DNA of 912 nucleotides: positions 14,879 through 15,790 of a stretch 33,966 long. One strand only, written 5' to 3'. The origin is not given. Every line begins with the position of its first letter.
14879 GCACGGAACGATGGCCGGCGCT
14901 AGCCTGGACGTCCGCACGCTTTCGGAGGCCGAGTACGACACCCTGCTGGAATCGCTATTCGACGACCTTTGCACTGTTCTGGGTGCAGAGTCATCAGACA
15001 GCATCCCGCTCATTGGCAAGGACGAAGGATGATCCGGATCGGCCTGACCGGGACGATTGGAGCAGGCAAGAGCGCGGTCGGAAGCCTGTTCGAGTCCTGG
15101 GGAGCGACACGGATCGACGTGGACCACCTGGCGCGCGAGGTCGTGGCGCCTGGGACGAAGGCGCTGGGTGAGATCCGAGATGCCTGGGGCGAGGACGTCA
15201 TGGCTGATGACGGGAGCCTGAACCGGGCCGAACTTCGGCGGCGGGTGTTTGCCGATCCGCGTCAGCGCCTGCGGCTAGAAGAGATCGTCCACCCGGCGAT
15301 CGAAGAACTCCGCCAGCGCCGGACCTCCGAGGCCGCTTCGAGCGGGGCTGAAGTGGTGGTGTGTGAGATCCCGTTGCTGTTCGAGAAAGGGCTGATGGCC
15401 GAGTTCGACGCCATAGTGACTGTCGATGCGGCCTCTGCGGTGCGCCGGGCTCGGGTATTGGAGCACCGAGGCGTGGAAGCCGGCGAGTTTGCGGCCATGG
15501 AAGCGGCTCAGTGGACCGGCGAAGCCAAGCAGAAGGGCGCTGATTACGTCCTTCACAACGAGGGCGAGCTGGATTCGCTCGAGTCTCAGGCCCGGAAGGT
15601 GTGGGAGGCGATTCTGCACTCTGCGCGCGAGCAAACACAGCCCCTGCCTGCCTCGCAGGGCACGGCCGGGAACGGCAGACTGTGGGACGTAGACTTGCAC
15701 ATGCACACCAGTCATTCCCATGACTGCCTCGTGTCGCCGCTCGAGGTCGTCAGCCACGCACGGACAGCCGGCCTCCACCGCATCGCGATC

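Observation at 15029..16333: Unusual dephospho-CoA kinase (CoaE) fused in frame to a PHP-domain phosphoesterase, in a neighbourhood with a second PHP and two DHH phosphoesterases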

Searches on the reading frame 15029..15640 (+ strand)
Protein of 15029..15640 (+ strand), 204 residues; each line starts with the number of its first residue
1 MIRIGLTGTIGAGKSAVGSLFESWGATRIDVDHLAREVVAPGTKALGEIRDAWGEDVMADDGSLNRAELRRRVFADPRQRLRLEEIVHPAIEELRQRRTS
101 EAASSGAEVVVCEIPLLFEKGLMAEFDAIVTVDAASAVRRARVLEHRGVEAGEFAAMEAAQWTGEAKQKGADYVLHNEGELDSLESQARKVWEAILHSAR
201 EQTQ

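Call 58: search_solved_structures(query=window:15029-15640:+, max_evalue=0.00001, show_alignments=1)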
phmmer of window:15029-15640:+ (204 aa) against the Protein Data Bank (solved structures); distinct sequences matched with E-value up to 0.00001: 15.
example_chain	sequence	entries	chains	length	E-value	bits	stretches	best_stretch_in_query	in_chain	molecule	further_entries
6n39_A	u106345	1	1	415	3e-35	125.1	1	1-194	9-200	Dephospho-CoA kinase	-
8sbn_A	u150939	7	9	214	3.9e-30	108.4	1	4-196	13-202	Dephospho-CoA kinase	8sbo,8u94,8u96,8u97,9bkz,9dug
1t3h_A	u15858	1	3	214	5.3e-29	104.7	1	4-192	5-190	Dephospho-CoA kinase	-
6ari_A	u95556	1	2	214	5.3e-29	104.7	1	4-192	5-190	Dephospho-CoA kinase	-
1vhl_A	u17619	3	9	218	5.5e-29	104.7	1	4-192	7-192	Dephospho-CoA kinase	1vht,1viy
1n3b_A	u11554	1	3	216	5.5e-29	104.7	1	4-192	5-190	Dephospho-CoA kinase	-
4i1u_A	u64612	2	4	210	3.5e-27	98.8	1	2-186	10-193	Dephospho-CoA kinase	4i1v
1jjv_A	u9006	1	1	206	2.2e-26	96.2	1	4-192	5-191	DEPHOSPHO-COA KINASE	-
1uf9_A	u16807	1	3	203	1.1e-25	93.9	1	2-193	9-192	TT1252 protein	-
2if2_A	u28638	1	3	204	1.7e-25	93.3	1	1-197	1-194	Dephospho-CoA kinase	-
2f6r_A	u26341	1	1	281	1.4e-22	83.8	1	4-195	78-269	Bifunctional coenzyme A synthase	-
4ttp_A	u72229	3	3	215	2.5e-19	73.2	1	3-200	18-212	Dephospho-CoA kinase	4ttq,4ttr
2grj_A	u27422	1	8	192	2.4e-11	47.1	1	4-137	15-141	Dephospho-CoA kinase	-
4zo4_A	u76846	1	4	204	1.7e-06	31.3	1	6-192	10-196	Dephospho-CoA kinase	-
8dv0_A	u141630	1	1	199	6.5e-06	29.4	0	1-191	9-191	Dephospho-CoA kinase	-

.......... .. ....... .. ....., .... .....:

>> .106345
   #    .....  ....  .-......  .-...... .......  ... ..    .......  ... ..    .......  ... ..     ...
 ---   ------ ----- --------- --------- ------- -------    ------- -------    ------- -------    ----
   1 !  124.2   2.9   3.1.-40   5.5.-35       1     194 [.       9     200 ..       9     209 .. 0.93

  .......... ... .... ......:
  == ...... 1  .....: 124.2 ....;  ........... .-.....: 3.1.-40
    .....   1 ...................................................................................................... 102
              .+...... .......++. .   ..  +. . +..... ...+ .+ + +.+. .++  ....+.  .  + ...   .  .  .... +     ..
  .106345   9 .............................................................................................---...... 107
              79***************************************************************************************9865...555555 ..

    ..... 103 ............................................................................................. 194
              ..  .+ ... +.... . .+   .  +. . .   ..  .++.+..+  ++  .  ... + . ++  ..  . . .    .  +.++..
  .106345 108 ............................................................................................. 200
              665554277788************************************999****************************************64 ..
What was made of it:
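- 15029..15640 (+): CoaE (dephospho-CoA kinase) domain, aa 1-204. P-loop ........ at aa 8-15 (15050..15073). D32 is invariant. PDB CoaE sequences match at 3e-35 to 1e-25 (call 58).
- On CoaE / dephospho-CoA kinase (PF01121, TIGR00152): The half aligns end to end with solved CoaEs (call 58).
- Closest known: Mycobacterial two-domain CoaE. Same: It is the best PDB sequence match of the CoaE half, at 3e-35 (call 58).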
